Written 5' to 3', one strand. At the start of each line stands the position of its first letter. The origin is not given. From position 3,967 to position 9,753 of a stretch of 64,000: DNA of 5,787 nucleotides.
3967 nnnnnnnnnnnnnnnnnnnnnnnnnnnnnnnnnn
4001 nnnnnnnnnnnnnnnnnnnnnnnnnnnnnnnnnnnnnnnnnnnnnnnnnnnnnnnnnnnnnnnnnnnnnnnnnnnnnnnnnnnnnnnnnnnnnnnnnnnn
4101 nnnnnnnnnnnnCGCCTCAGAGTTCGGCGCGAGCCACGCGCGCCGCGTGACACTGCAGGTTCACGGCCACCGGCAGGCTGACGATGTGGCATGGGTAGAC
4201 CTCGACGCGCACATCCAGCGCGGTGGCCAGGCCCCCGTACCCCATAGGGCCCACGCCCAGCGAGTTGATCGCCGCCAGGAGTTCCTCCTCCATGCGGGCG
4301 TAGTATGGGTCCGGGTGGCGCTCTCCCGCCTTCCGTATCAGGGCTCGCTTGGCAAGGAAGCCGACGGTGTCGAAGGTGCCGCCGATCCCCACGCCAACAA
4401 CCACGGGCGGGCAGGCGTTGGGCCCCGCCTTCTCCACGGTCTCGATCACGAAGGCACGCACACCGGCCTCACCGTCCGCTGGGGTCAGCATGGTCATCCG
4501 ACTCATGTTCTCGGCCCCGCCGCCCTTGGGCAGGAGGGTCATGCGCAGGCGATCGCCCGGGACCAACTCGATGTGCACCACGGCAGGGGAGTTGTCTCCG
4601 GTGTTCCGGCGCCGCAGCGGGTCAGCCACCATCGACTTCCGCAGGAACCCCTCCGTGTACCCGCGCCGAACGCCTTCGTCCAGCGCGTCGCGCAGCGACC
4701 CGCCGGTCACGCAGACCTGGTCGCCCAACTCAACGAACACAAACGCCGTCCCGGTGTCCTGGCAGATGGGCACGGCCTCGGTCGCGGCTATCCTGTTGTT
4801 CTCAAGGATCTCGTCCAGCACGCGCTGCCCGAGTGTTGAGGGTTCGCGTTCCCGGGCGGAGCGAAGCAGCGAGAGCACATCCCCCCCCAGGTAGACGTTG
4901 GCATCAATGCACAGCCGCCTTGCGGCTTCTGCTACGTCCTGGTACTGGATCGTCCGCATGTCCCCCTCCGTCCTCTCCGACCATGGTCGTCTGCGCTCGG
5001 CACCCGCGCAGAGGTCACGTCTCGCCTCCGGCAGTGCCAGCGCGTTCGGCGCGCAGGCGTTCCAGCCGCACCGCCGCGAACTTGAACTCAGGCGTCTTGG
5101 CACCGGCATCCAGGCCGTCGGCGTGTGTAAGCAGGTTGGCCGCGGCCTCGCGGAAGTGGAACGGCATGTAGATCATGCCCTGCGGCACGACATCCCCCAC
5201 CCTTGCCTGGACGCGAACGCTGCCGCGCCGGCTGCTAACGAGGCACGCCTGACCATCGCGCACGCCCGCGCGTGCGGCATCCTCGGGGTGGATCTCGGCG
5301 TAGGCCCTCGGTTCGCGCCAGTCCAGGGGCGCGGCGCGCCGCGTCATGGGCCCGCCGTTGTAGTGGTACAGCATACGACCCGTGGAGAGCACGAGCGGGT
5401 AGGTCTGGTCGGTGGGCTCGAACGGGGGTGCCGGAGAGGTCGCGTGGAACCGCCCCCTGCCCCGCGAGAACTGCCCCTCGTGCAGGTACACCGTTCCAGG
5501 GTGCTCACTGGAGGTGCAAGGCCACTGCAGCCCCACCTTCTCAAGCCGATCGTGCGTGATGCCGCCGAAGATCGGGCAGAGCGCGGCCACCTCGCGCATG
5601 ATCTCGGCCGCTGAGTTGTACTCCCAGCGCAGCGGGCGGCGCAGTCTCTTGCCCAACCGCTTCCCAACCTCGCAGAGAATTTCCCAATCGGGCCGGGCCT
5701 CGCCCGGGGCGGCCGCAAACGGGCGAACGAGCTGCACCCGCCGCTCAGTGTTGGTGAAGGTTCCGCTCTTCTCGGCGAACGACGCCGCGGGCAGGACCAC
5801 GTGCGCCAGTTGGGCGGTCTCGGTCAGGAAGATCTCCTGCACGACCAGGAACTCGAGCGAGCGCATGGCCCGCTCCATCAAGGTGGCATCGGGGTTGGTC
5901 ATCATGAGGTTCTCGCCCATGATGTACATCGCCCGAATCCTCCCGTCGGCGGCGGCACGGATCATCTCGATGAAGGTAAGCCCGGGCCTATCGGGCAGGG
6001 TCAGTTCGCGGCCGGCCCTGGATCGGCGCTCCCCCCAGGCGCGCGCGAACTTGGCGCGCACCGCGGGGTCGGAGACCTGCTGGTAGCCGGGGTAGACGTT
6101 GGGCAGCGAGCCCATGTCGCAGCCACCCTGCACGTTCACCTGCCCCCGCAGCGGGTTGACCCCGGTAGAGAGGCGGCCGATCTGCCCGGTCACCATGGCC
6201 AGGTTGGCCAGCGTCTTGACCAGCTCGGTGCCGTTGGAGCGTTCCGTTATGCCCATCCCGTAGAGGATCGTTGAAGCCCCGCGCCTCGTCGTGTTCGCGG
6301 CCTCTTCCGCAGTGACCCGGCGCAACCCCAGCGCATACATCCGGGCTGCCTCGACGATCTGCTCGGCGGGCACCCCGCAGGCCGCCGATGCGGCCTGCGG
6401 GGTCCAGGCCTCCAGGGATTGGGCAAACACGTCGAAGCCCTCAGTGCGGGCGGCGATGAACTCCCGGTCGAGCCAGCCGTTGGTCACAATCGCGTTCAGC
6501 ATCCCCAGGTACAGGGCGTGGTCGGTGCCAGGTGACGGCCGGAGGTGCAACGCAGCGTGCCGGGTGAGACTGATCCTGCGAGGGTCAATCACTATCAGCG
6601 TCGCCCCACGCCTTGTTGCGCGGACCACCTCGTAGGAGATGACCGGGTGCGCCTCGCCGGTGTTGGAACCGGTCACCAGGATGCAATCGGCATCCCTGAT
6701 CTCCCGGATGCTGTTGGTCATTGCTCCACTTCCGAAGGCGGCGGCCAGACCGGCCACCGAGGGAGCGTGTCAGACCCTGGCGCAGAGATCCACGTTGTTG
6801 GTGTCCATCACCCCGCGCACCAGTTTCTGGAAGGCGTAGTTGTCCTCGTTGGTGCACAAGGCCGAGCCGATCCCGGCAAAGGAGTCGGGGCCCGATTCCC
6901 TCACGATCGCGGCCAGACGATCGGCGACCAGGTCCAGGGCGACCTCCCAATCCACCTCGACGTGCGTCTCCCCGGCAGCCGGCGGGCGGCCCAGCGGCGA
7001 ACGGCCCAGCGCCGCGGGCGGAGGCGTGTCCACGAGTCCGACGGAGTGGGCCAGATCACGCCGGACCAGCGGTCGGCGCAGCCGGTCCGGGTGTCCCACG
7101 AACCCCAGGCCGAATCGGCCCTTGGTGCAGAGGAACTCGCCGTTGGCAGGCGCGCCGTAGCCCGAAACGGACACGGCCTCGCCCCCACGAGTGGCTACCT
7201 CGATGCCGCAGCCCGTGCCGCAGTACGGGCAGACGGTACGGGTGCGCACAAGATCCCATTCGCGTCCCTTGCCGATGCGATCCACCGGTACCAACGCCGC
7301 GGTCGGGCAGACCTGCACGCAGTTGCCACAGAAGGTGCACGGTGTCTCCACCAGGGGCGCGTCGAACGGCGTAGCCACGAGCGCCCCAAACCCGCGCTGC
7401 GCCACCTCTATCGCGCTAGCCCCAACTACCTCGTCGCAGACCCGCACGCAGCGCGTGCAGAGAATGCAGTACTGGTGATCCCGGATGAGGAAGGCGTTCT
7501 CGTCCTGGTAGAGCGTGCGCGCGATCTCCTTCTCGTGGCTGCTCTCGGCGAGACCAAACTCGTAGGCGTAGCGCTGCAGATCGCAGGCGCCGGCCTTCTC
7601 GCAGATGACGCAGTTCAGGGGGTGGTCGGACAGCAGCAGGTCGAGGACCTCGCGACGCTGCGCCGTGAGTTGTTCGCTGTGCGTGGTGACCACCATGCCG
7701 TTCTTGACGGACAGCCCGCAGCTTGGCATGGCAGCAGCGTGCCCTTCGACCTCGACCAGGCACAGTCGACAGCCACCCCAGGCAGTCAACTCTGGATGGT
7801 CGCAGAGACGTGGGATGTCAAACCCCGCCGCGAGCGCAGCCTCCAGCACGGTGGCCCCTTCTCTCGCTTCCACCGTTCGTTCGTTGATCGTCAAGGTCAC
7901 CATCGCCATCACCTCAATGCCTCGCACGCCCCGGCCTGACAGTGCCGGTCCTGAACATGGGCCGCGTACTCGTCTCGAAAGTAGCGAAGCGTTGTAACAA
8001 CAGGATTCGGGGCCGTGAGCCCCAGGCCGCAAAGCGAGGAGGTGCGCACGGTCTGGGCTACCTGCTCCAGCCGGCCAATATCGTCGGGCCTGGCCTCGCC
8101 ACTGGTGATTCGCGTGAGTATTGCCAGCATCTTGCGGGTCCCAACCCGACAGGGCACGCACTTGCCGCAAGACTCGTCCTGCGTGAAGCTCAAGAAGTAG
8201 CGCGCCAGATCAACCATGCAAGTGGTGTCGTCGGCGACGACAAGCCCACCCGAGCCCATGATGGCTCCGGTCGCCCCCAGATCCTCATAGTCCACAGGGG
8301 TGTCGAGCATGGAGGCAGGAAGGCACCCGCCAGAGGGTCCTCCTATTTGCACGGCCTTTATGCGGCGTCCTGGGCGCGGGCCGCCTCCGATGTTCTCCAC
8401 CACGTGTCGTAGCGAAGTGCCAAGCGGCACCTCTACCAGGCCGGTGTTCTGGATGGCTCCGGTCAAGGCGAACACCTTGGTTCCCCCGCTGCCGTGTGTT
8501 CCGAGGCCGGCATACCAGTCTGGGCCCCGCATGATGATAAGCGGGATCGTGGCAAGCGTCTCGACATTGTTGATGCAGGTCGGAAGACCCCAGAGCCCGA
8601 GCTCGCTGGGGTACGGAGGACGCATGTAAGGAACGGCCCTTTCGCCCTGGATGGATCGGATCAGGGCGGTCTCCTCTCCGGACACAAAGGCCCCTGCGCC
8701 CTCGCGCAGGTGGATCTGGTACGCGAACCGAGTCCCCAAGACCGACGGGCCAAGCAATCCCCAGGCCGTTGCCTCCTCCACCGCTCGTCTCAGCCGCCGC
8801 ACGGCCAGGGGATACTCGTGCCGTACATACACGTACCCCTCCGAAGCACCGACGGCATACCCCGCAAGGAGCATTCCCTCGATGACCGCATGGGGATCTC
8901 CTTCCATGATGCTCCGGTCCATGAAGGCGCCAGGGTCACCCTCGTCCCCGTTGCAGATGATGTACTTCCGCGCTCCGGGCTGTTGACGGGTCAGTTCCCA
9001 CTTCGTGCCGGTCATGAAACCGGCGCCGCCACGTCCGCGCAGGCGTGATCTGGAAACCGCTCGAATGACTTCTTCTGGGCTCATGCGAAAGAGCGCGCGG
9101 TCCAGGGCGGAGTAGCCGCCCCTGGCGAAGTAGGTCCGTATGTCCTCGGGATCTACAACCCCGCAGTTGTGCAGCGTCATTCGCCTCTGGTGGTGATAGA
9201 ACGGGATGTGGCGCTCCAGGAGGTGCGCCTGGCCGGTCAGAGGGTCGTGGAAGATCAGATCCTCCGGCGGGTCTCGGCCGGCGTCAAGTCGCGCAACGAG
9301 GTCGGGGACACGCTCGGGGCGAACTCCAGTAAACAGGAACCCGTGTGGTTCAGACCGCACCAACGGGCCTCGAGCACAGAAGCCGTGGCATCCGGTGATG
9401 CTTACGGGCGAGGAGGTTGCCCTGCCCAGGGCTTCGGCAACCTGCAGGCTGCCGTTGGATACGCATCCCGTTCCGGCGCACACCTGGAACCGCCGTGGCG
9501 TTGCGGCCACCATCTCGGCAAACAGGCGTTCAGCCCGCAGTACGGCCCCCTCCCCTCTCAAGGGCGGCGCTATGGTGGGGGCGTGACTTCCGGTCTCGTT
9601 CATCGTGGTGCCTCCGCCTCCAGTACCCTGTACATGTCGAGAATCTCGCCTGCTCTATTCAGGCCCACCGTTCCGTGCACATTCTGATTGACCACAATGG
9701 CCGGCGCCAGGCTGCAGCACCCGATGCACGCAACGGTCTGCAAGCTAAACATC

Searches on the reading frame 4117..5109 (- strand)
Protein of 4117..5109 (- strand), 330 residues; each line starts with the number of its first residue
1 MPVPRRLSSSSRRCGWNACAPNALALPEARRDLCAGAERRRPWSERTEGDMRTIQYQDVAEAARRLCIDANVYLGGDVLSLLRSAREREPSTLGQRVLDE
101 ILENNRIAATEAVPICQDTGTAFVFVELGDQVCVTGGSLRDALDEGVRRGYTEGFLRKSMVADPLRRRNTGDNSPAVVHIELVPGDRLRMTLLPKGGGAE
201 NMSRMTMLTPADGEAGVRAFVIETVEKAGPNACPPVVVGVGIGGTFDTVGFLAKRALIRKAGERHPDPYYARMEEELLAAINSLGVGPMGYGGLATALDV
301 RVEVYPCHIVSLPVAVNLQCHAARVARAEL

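Call 6: search_protein_families(library=pfam, proteins=[window:4117-5109:-], max_evalue=0.0001)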
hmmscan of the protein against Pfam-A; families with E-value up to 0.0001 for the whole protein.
window:4117-5109:- (330 aa): 1 family
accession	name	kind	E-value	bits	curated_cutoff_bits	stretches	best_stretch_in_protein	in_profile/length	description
PF05681.19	Fumerase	-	1.4e-109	366.1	25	1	61-328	2-269/270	Fumarate hydratase (Fumerase)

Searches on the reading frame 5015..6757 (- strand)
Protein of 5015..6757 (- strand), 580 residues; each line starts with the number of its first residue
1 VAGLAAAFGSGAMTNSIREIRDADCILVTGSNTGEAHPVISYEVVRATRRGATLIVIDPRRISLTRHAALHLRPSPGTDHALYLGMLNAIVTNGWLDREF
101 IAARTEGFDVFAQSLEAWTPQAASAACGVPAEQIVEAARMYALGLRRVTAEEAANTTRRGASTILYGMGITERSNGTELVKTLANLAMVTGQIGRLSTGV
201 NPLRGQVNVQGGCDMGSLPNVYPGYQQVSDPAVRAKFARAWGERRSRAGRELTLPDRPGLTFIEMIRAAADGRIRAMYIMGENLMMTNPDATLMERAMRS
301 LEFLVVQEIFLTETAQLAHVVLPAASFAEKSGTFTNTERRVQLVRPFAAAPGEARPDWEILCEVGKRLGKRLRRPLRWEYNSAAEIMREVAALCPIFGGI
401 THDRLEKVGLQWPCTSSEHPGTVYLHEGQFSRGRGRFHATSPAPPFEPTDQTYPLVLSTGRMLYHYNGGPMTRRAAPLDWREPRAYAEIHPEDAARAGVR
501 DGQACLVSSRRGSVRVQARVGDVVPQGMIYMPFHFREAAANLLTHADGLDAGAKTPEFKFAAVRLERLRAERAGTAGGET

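Call 6: search_protein_families(library=pfam, proteins=[window:5015-6757:-], max_evalue=0.0001)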
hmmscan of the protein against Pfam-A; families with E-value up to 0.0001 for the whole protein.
window:5015-6757:- (580 aa): 2 families
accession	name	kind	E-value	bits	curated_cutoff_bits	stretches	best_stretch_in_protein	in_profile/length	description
PF00384.28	Molybdopterin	-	1.5e-58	198.9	24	1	12-367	97-353/353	Molybdopterin oxidoreductase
PF01568.27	Molydop_binding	-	1.7e-27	96.1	26.8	1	455-560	1-108/110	Molydopterin dinucleotide binding domain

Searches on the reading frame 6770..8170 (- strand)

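Call 6: search_protein_families(library=pfam, proteins=[window:6770-8170:-], max_evalue=0.0001)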
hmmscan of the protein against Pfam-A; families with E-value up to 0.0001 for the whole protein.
window:6770-8170:- (466 aa): 9 families
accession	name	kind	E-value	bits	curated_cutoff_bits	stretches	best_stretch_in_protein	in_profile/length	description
PF13510.11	Fer2_4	-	2.3e-21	76.1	22.8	1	89-165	2-81/82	2Fe-2S iron-sulfur cluster binding domain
PF10588.14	NADH-G_4Fe-4S_3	-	6.5e-16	58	27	1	172-210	1-39/40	NADH-ubiquinone oxidoreductase-G iron-sulfur binding region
PF04879.21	Molybdop_Fe4S4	-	8.5e-15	54.9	22.7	1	309-358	3-53/55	Molybdopterin oxidoreductase Fe4S4 domain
PF22117.2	Fer4_Nqo3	-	2.8e-09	37.5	27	1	233-293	9-66/67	NADH-quinone oxidoreductase subunit 3, ferredoxin-like domain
PF00111.32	Fer2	-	3.8e-08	33.6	21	1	96-143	6-50/77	2Fe-2S iron-sulfur cluster binding domain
PF00384.28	Molybdopterin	-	4.7e-08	32.9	24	1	363-464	1-79/353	Molybdopterin oxidoreductase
PF12838.12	Fer4_7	-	9.2e-07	29.7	27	1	235-292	2-52/52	4Fe-4S dicluster domain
PF14697.11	Fer4_21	-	1.7e-06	28.5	35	1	231-291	4-54/59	4Fe-4S dicluster domain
PF00037.32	Fer4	-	5e-05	23.4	21.1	1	278-293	8-23/24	4Fe-4S binding domain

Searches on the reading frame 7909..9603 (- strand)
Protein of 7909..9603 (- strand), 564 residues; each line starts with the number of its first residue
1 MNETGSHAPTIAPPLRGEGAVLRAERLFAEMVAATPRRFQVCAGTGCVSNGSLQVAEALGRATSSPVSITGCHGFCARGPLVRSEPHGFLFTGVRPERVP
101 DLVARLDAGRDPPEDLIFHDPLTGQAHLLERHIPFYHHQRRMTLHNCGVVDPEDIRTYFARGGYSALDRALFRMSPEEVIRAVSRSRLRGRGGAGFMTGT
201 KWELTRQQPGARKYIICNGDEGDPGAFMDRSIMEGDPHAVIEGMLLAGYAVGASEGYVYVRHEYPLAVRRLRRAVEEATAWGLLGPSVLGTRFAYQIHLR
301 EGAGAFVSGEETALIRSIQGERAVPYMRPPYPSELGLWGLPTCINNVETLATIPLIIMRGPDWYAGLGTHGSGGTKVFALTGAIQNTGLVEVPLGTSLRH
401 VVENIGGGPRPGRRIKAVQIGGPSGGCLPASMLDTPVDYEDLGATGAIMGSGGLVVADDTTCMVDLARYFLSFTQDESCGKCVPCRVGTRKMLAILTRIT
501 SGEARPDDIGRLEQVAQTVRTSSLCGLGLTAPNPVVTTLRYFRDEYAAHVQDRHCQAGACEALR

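Call 6: search_protein_families(library=pfam, proteins=[window:7909-9603:-], max_evalue=0.0001)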
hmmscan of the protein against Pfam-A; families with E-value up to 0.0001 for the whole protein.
window:7909-9603:- (564 aa): 3 families
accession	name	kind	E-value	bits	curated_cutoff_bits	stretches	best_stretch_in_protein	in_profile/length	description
PF01512.22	Complex1_51K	-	2.2e-45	154.6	31.2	1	183-354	1-149/150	Nuo51 FMN-binding domain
PF10589.14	NADH_4Fe-4S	-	2.7e-32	110.9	23.5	1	465-549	1-85/85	NADH-ubiquinone oxidoreductase-F iron-sulfur binding region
PF10531.15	SLBB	-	5.7e-07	29.7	27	1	377-426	1-53/55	SLBB domain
